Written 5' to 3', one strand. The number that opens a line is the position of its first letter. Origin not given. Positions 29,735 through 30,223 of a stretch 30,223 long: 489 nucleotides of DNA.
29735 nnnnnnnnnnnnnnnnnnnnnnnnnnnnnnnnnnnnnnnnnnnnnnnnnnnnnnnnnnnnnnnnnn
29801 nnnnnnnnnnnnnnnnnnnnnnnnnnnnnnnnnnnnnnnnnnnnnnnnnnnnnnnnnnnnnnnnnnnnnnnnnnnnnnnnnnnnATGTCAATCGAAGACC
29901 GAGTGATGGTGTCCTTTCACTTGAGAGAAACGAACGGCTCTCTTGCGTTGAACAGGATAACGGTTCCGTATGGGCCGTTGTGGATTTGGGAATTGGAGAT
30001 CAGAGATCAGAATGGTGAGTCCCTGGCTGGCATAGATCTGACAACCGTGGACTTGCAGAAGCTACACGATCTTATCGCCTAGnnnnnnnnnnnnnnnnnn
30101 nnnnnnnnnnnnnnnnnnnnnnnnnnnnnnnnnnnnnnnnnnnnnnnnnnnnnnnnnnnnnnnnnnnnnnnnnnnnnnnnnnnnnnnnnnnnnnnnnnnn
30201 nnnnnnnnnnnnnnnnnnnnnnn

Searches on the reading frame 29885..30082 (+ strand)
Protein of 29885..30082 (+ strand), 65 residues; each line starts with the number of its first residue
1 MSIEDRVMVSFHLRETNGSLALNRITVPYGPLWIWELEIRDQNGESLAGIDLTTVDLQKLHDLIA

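Call 13: search_protein_families(library=pfam, proteins=[window:29885-30082:+], max_evalue=0.01)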
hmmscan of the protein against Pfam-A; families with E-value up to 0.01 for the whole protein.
window:29885-30082:+ (65 aa): 0 families

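Call 14: find_encoding_contigs(protein=window:29885-30079:+, flank=10000, max_places=10)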
Protein window:29885-30079:+ (65 aa): no gene with exactly this product is on record in the collection.

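Call 42: search_protein_representatives(protein=window:29885-30079:+)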
Query: 65 residues. Proteins with E-value up to 0.001 (for the whole library): 18; up to 1e-10: 2; up to 1e-30: 1. The best 18 are listed.
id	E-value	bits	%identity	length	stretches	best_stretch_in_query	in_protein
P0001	5.0e-36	137.0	100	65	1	1-65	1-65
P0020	4.1e-12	61.7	38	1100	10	21-61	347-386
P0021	1.2e-09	54.0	26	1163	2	7-50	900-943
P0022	5.7e-09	51.8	55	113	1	13-64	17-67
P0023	4.1e-08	49.1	49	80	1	9-64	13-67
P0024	3.3e-07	46.3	54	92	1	9-65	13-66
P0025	8.6e-07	45.0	47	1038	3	26-44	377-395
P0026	6.1e-06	42.3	35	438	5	3-45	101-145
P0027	6.6e-06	42.2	33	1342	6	5-47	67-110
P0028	4.7e-05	39.5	33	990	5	7-42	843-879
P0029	5.3e-05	39.3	36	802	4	4-44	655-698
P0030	5.6e-05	39.2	58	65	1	18-63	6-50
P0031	1.7e-04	37.7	33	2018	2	34-55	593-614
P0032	1.7e-04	37.7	33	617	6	38-64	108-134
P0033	1.7e-04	37.7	45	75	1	2-64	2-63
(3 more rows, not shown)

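Call 44: search_protein_families(library=pfam, proteins=[P0020, P0021, P0026, P0032, P0022, P0033], max_evalue=0.001)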
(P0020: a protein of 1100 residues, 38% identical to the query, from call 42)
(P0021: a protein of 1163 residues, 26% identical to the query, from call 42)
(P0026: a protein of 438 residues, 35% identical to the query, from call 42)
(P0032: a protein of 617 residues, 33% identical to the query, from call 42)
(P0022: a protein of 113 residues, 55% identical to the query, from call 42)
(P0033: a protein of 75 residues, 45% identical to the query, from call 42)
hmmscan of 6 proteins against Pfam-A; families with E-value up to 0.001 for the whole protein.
P0020 (1100 aa): 17 families
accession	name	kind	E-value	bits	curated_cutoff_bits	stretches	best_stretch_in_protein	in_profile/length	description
PF00028.23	Cadherin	-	2.7e-169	550.6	28.8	11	86-176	2-92/93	Cadherin domain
PF17803.7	Cadherin_4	-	9.4e-68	225.1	25.1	10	582-650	1-70/71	Bacterial cadherin-like domain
PF17963.7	Big_9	-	1.8e-47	160.6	23.6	7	592-690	1-89/89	Bacterial Ig domain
PF23592.1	Cadherin_CELSR2_9th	-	9e-26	90.3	36.8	0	487-572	2-87/100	CELSR2-like, ninth cadherin domain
PF22352.2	K319L-like_PKD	-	1.1e-22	80.2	27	0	952-998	38-84/84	K319L-like, PKD domain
PF00989.32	PAS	-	9.2e-21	74.4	22.6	0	634-657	8-31/113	PAS fold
PF25374.1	Cadherin_FAT4_N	-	1.4e-18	67.4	35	0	291-344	5-52/85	FAT4-like, N-terminal cadherin-like domain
PF22914.2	Fibulin_C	-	2.5e-18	66.6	24.6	0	93-133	14-54/99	Fibulin C-terminal Ig-like domain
PF08448.16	PAS_4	-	9.3e-12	45.6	23.1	0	1051-1083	7-39/110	PAS fold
PF09619.16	YscW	-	1.2e-11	45.4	22.6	0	359-390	5-38/107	Type III secretion system lipoprotein chaperone (YscW)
PF20377.3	DUF6672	-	1.3e-10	41.7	24.3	0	145-176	74-104/152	Family of unknown function (DUF6672)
PF20660.2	DUF6812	-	5.1e-09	36.4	27.1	0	155-177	29-51/53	Family of unknown function (DUF6812)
PF11614.14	FixG_C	-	9.1e-09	35.9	25.6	0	937-1004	35-105/119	IG-like fold at C-terminal of FixG, putative oxidoreductase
PF24547.1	DUF7601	-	6e-07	30.5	27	0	457-500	16-59/116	Domain of unknown function (DUF7601)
PF21015.2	Ybfg_C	-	4.6e-06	27.1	27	0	234-277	97-140/148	Ybfg C-terminal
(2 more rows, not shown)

P0021 (1163 aa): 4 families
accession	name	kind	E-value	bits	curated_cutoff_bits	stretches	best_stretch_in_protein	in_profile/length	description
PF03803.21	Scramblase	-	1.4e-12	47.9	25.4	0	389-452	85-148/221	Scramblase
PF18277.6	AbrB_C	-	1.9e-08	34.3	22.8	0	300-316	8-24/37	AbrB C-terminal domain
PF24245.1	INO80F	-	8.1e-07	29.5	25.1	0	303-322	13-32/47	INO80 complex subunit F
PF01117.25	Aerolysin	-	0.00072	19.3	24.3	0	280-309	196-225/365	Aerolysin toxin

P0026 (438 aa): 1 family
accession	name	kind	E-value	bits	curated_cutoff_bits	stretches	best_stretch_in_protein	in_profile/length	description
PF13517.12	FG-GAP_3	-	7e-05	23.8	26.9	0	195-243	9-56/61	FG-GAP-like repeat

P0032 (617 aa): 35 families (the best 25 are shown)
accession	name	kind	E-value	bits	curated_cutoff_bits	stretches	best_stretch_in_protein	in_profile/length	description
PF25568.1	AAA_lid_At3g28540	-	1.2e-16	60.8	27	0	151-169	21-39/75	At3g28540-like, AAA+ ATPase lid domain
PF13334.11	DUF4094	-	9.8e-12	45.6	24.5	0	110-138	53-81/90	Domain of unknown function (DUF4094)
PF25254.1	DUF7856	-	6.7e-11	42.8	30.2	0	271-330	78-129/280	Family of unknown function (DUF7856)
PF17863.7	AAA_lid_2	-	4.2e-10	39.7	22.7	0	70-88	27-45/74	AAA lid domain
PF05121.17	GvpK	-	1.1e-09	38.7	25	0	251-283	51-83/85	Gas vesicle protein K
PF25450.1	Rab11-FIP3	-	5.1e-09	36.9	31.9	0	111-169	54-112/125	Rab11-FIP3-like domain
PF15704.10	Mt_ATP_synt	-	3.2e-08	34.1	27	0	37-117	106-183/188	Mitochondrial ATP synthase subunit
PF04012.17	PspA_IM30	-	6.3e-08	32.9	33.9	0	148-226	39-101/220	PspA/IM30 family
PF19111.5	DUF5798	-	9.8e-08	32.5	27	0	309-362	17-74/89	Family of unknown function (DUF5798)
PF01298.24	TbpB_B_D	-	3.8e-07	31.1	26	1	488-596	5-112/126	C-lobe and N-lobe beta barrels of Tf-binding protein B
PF23991.1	DUF7310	-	4.3e-07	30.8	40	0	330-364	25-59/83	Coiled-coil region of unknown function (DUF7310)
PF02183.23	HALZ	-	4.3e-07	30.4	28.1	0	107-139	8-40/43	Homeobox associated leucine zipper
PF04787.17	Pox_H7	-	4.4e-07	30.9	28.2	0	57-91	67-101/143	Late protein H7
PF06485.17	Tab2-like_N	-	4.6e-07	30.3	25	0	317-347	45-75/103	RNA-binding protein Tab2/Atab2 N terminal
PF10805.13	DUF2730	-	6.3e-07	29.9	24.9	0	86-137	43-96/102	Protein of unknown function (DUF2730)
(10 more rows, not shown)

P0022 (113 aa): 0 families

P0033 (75 aa): 0 families

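Call 57: search_protein_families(library=phrogs, proteins=[window:29885-30079:+], max_evalue=0.01)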
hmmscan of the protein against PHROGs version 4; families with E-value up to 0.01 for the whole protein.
window:29885-30079:+ (65 aa): 0 families
